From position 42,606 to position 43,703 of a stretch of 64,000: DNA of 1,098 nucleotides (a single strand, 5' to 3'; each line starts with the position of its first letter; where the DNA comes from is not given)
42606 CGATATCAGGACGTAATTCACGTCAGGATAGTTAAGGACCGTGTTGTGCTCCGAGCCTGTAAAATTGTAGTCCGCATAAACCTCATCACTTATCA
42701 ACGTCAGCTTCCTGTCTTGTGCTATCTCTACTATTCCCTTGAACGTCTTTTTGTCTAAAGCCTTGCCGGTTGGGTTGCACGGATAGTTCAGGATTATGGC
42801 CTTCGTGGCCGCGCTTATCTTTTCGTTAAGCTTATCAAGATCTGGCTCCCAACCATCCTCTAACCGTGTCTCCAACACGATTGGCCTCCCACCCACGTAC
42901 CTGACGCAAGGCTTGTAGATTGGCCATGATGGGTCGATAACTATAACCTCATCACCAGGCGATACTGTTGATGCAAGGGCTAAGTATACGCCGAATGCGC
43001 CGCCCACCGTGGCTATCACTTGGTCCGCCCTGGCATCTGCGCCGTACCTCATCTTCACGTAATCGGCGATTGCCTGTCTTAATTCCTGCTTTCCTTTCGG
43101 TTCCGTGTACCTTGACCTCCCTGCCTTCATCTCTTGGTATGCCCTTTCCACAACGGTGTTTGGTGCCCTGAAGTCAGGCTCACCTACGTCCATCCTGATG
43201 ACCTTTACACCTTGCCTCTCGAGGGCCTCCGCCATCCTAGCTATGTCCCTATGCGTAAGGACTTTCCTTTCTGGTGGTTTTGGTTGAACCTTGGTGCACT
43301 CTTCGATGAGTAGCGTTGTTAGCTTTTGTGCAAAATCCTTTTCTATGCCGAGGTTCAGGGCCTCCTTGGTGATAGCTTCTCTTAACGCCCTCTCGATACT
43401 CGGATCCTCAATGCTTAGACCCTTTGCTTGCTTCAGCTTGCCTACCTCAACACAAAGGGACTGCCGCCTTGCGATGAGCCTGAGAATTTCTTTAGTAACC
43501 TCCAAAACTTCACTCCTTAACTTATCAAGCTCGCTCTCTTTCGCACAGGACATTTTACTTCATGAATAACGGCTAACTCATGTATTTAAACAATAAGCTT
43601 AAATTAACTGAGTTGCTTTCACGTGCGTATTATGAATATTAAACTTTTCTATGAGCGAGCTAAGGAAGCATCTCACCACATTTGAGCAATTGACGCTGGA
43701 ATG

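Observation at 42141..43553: Chorismate mutase fused to an aminotransferase, adjacent to tyrA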

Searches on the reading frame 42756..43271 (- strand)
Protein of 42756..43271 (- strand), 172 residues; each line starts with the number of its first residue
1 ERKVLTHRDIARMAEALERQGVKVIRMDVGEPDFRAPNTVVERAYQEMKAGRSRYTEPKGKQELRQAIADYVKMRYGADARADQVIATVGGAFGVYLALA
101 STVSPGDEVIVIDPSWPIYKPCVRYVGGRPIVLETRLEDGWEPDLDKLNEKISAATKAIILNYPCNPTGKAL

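Call 63: search_solved_structures(query=window:42756-43271:-, max_evalue=1e-10, show_alignments=5)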
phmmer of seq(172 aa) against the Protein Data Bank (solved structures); distinct sequences matched with E-value up to 1e-10: 38.
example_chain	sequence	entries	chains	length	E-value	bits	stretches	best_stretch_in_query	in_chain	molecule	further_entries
2z61_A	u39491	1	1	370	4.7e-34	120.8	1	8-171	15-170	Probable aspartate aminotransferase 2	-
1b5p_A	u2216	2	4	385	7e-33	117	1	14-170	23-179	PROTEIN (ASPARTATE AMINOTRANSFERASE) | ASPARTATE AMINOTRANSFERASE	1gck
1b5o_A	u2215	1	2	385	7e-33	117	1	14-170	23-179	PROTEIN (ASPARTATE AMINOTRANSFERASE)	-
5bj3_A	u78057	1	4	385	7.7e-33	116.9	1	14-170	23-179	PROTEIN (ASPARTATE AMINOTRANSFERASE)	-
1gc3_A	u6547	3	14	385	8.4e-33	116.8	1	14-170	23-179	ASPARTATE AMINOTRANSFERASE | PROTEIN (ASPARTATE AMINOTRANSFERASE)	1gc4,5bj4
1bjw_A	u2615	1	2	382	1.3e-32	116.1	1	14-170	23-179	ASPARTATE AMINOTRANSFERASE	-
1bkg_A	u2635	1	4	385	1.4e-32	116.1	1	14-170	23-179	ASPARTATE AMINOTRANSFERASE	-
1o4s_A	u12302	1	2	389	4.5e-32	114.4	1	10-170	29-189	Aspartate aminotransferase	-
1xi9_A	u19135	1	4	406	4.3e-31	111.2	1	8-170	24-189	putative transaminase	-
1j32_A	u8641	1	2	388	3.1e-27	98.6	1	12-170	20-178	aspartate aminotransferase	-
2gb3_A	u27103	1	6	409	5.1e-26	94.7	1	8-170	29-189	aspartate aminotransferase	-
6f77_A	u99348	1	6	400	1.1e-25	93.7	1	10-171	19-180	Aspartate aminotransferase A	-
5wmk_A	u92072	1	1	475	2.1e-24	89.5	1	11-170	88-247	Bifunctional aspartate aminotransferase and glutamate/aspartate-prephenate aminotransferas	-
5wmi_A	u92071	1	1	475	2.9e-24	89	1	11-170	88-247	Bifunctional aspartate aminotransferase and glutamate/aspartate-prephenate aminotransferas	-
5wmh_A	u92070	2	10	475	3.2e-24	88.8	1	11-170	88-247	Bifunctional aspartate aminotransferase and glutamate/aspartate-prephenate aminotransferas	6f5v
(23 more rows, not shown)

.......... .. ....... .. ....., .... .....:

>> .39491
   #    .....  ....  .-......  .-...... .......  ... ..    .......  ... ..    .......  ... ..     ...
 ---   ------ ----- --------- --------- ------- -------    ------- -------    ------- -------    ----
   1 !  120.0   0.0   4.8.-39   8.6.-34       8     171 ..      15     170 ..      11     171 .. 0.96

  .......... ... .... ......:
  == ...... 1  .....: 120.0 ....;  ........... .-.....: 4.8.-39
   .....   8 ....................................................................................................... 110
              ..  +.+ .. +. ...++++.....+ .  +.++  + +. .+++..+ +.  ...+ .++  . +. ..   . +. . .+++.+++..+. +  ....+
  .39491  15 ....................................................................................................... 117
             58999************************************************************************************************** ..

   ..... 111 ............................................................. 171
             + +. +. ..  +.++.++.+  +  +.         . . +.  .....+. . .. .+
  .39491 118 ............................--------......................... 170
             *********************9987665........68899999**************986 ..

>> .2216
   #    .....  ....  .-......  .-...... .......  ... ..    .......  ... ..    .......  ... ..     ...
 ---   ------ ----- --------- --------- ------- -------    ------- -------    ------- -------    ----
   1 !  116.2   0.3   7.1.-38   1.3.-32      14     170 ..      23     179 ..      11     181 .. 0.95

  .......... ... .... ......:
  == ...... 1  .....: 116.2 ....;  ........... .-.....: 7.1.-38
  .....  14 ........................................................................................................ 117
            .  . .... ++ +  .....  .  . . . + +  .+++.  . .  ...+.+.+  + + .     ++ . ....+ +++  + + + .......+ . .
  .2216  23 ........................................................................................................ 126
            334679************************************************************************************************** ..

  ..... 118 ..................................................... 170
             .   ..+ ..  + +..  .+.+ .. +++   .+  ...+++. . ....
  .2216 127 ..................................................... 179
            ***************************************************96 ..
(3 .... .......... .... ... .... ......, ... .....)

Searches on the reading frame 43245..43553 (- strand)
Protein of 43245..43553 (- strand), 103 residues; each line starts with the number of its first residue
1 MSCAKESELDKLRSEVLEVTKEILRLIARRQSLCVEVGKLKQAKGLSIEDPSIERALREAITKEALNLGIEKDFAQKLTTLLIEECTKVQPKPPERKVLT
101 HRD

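Call 25: search_solved_structures(query=window:43245-43553:-, max_evalue=1, show_alignments=5)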
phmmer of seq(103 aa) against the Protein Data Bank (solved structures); distinct sequences matched with E-value up to 1: 13.
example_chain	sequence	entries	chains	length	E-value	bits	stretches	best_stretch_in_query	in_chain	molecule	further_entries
5j6f_A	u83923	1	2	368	1.5e-05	28.3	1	8-63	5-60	3-deoxy-D-arabino-heptulosonate 7-phosphate synthase, chorismate mutase-isozyme 3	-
5gmu_A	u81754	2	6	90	2.6e-05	27.6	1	6-61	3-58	Protein AroA(G)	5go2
2d8d_A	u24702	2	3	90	3.5e-05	27.2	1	8-64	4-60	phospho-2-dehydro-3-deoxyheptonate aldolase/chorismate mutase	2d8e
1ecm_A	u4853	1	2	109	0.00022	24.7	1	6-90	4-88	ENDO-OXABICYCLIC TRANSITION STATE ANALOGUE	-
2gtv_X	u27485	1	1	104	0.00027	24.4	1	8-91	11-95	chorismate mutase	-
3nvt_A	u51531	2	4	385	0.00039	23.8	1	7-91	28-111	3-deoxy-D-arabino-heptulosonate 7-phosphate synthase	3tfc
5vht_A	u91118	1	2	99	0.0031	20.9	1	6-63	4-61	Chorismate Mutase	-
3rmi_A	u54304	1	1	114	0.0036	20.8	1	7-88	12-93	Chorismate mutase protein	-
1ybz_A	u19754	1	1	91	0.032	17.7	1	7-60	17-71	chorismate mutase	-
2qbv_A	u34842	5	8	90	0.04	17.4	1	7-46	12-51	CHORISMATE MUTASE | RV0948C/MT0975 | Intracellular chorismate mutase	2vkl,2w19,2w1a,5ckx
6ygt_AAA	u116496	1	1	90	0.046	17.2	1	7-45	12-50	Intracellular chorismate mutase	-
5hub_A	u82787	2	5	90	0.14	15.6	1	6-46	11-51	Chorismate mutase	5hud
5mpv_D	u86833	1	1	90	0.14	15.6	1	8-59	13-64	Intracellular chorismate mutase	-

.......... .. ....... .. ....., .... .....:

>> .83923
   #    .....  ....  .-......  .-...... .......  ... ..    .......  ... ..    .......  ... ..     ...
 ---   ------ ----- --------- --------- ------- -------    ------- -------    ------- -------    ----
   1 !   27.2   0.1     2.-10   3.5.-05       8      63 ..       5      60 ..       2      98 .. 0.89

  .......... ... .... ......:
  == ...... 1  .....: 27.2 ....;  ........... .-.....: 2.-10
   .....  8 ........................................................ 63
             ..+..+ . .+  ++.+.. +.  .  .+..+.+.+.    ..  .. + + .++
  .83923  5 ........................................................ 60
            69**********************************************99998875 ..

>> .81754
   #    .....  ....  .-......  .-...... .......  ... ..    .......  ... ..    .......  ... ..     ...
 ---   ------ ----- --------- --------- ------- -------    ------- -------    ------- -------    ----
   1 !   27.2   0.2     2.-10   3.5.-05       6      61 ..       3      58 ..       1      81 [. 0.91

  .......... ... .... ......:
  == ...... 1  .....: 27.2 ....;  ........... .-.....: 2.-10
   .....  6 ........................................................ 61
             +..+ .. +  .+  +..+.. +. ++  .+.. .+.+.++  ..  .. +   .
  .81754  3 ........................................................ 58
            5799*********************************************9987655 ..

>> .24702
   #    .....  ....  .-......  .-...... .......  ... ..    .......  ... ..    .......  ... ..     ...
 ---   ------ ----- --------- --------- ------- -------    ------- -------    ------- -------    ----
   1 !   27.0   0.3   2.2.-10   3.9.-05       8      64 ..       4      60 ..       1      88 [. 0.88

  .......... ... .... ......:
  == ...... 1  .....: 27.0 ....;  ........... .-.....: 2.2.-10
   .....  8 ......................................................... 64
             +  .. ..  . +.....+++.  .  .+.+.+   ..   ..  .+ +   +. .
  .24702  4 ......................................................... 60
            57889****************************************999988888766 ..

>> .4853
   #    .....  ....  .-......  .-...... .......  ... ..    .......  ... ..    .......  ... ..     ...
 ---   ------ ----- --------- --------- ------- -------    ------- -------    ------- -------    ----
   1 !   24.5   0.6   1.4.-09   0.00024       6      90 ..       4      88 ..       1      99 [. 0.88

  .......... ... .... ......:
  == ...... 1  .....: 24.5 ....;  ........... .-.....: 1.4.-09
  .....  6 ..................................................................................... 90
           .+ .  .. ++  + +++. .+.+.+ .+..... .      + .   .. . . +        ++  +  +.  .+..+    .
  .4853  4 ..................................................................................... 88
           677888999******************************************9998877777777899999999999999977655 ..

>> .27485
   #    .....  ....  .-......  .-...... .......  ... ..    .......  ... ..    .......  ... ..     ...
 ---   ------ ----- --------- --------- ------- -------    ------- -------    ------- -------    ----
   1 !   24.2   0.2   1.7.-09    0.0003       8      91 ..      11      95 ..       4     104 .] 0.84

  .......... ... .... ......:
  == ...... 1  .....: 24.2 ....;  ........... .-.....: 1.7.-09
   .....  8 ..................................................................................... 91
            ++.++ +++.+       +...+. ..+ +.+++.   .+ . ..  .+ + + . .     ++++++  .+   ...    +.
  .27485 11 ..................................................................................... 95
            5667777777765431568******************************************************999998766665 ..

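Call 76: search_protein_representatives(protein=window:43254-43553:-)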
Query: 100 residues. Proteins with E-value up to 0.001 (for the whole library): 627; up to 1e-10: 6; up to 1e-30: 0. The best 150 are listed.
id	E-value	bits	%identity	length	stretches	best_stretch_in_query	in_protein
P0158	3.8e-12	62.2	45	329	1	9-92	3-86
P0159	5.2e-12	61.8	40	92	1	7-91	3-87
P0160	7.0e-12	61.4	42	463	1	7-92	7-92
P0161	7.8e-12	61.2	45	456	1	9-92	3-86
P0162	4.1e-11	58.9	39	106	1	6-90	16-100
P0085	9.5e-11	57.8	43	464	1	9-91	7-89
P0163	5.4e-10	55.4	35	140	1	3-95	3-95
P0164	5.9e-10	55.2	38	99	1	6-93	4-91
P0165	1.8e-09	53.7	37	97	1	8-93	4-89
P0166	3.4e-09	52.8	34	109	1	6-91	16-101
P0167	4.2e-09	52.5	40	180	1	6-91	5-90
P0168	4.3e-09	52.5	39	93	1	10-91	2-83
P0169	4.4e-09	52.5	34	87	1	9-90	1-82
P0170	5.8e-09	52.1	35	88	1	8-90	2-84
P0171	6.4e-09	51.9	34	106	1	6-95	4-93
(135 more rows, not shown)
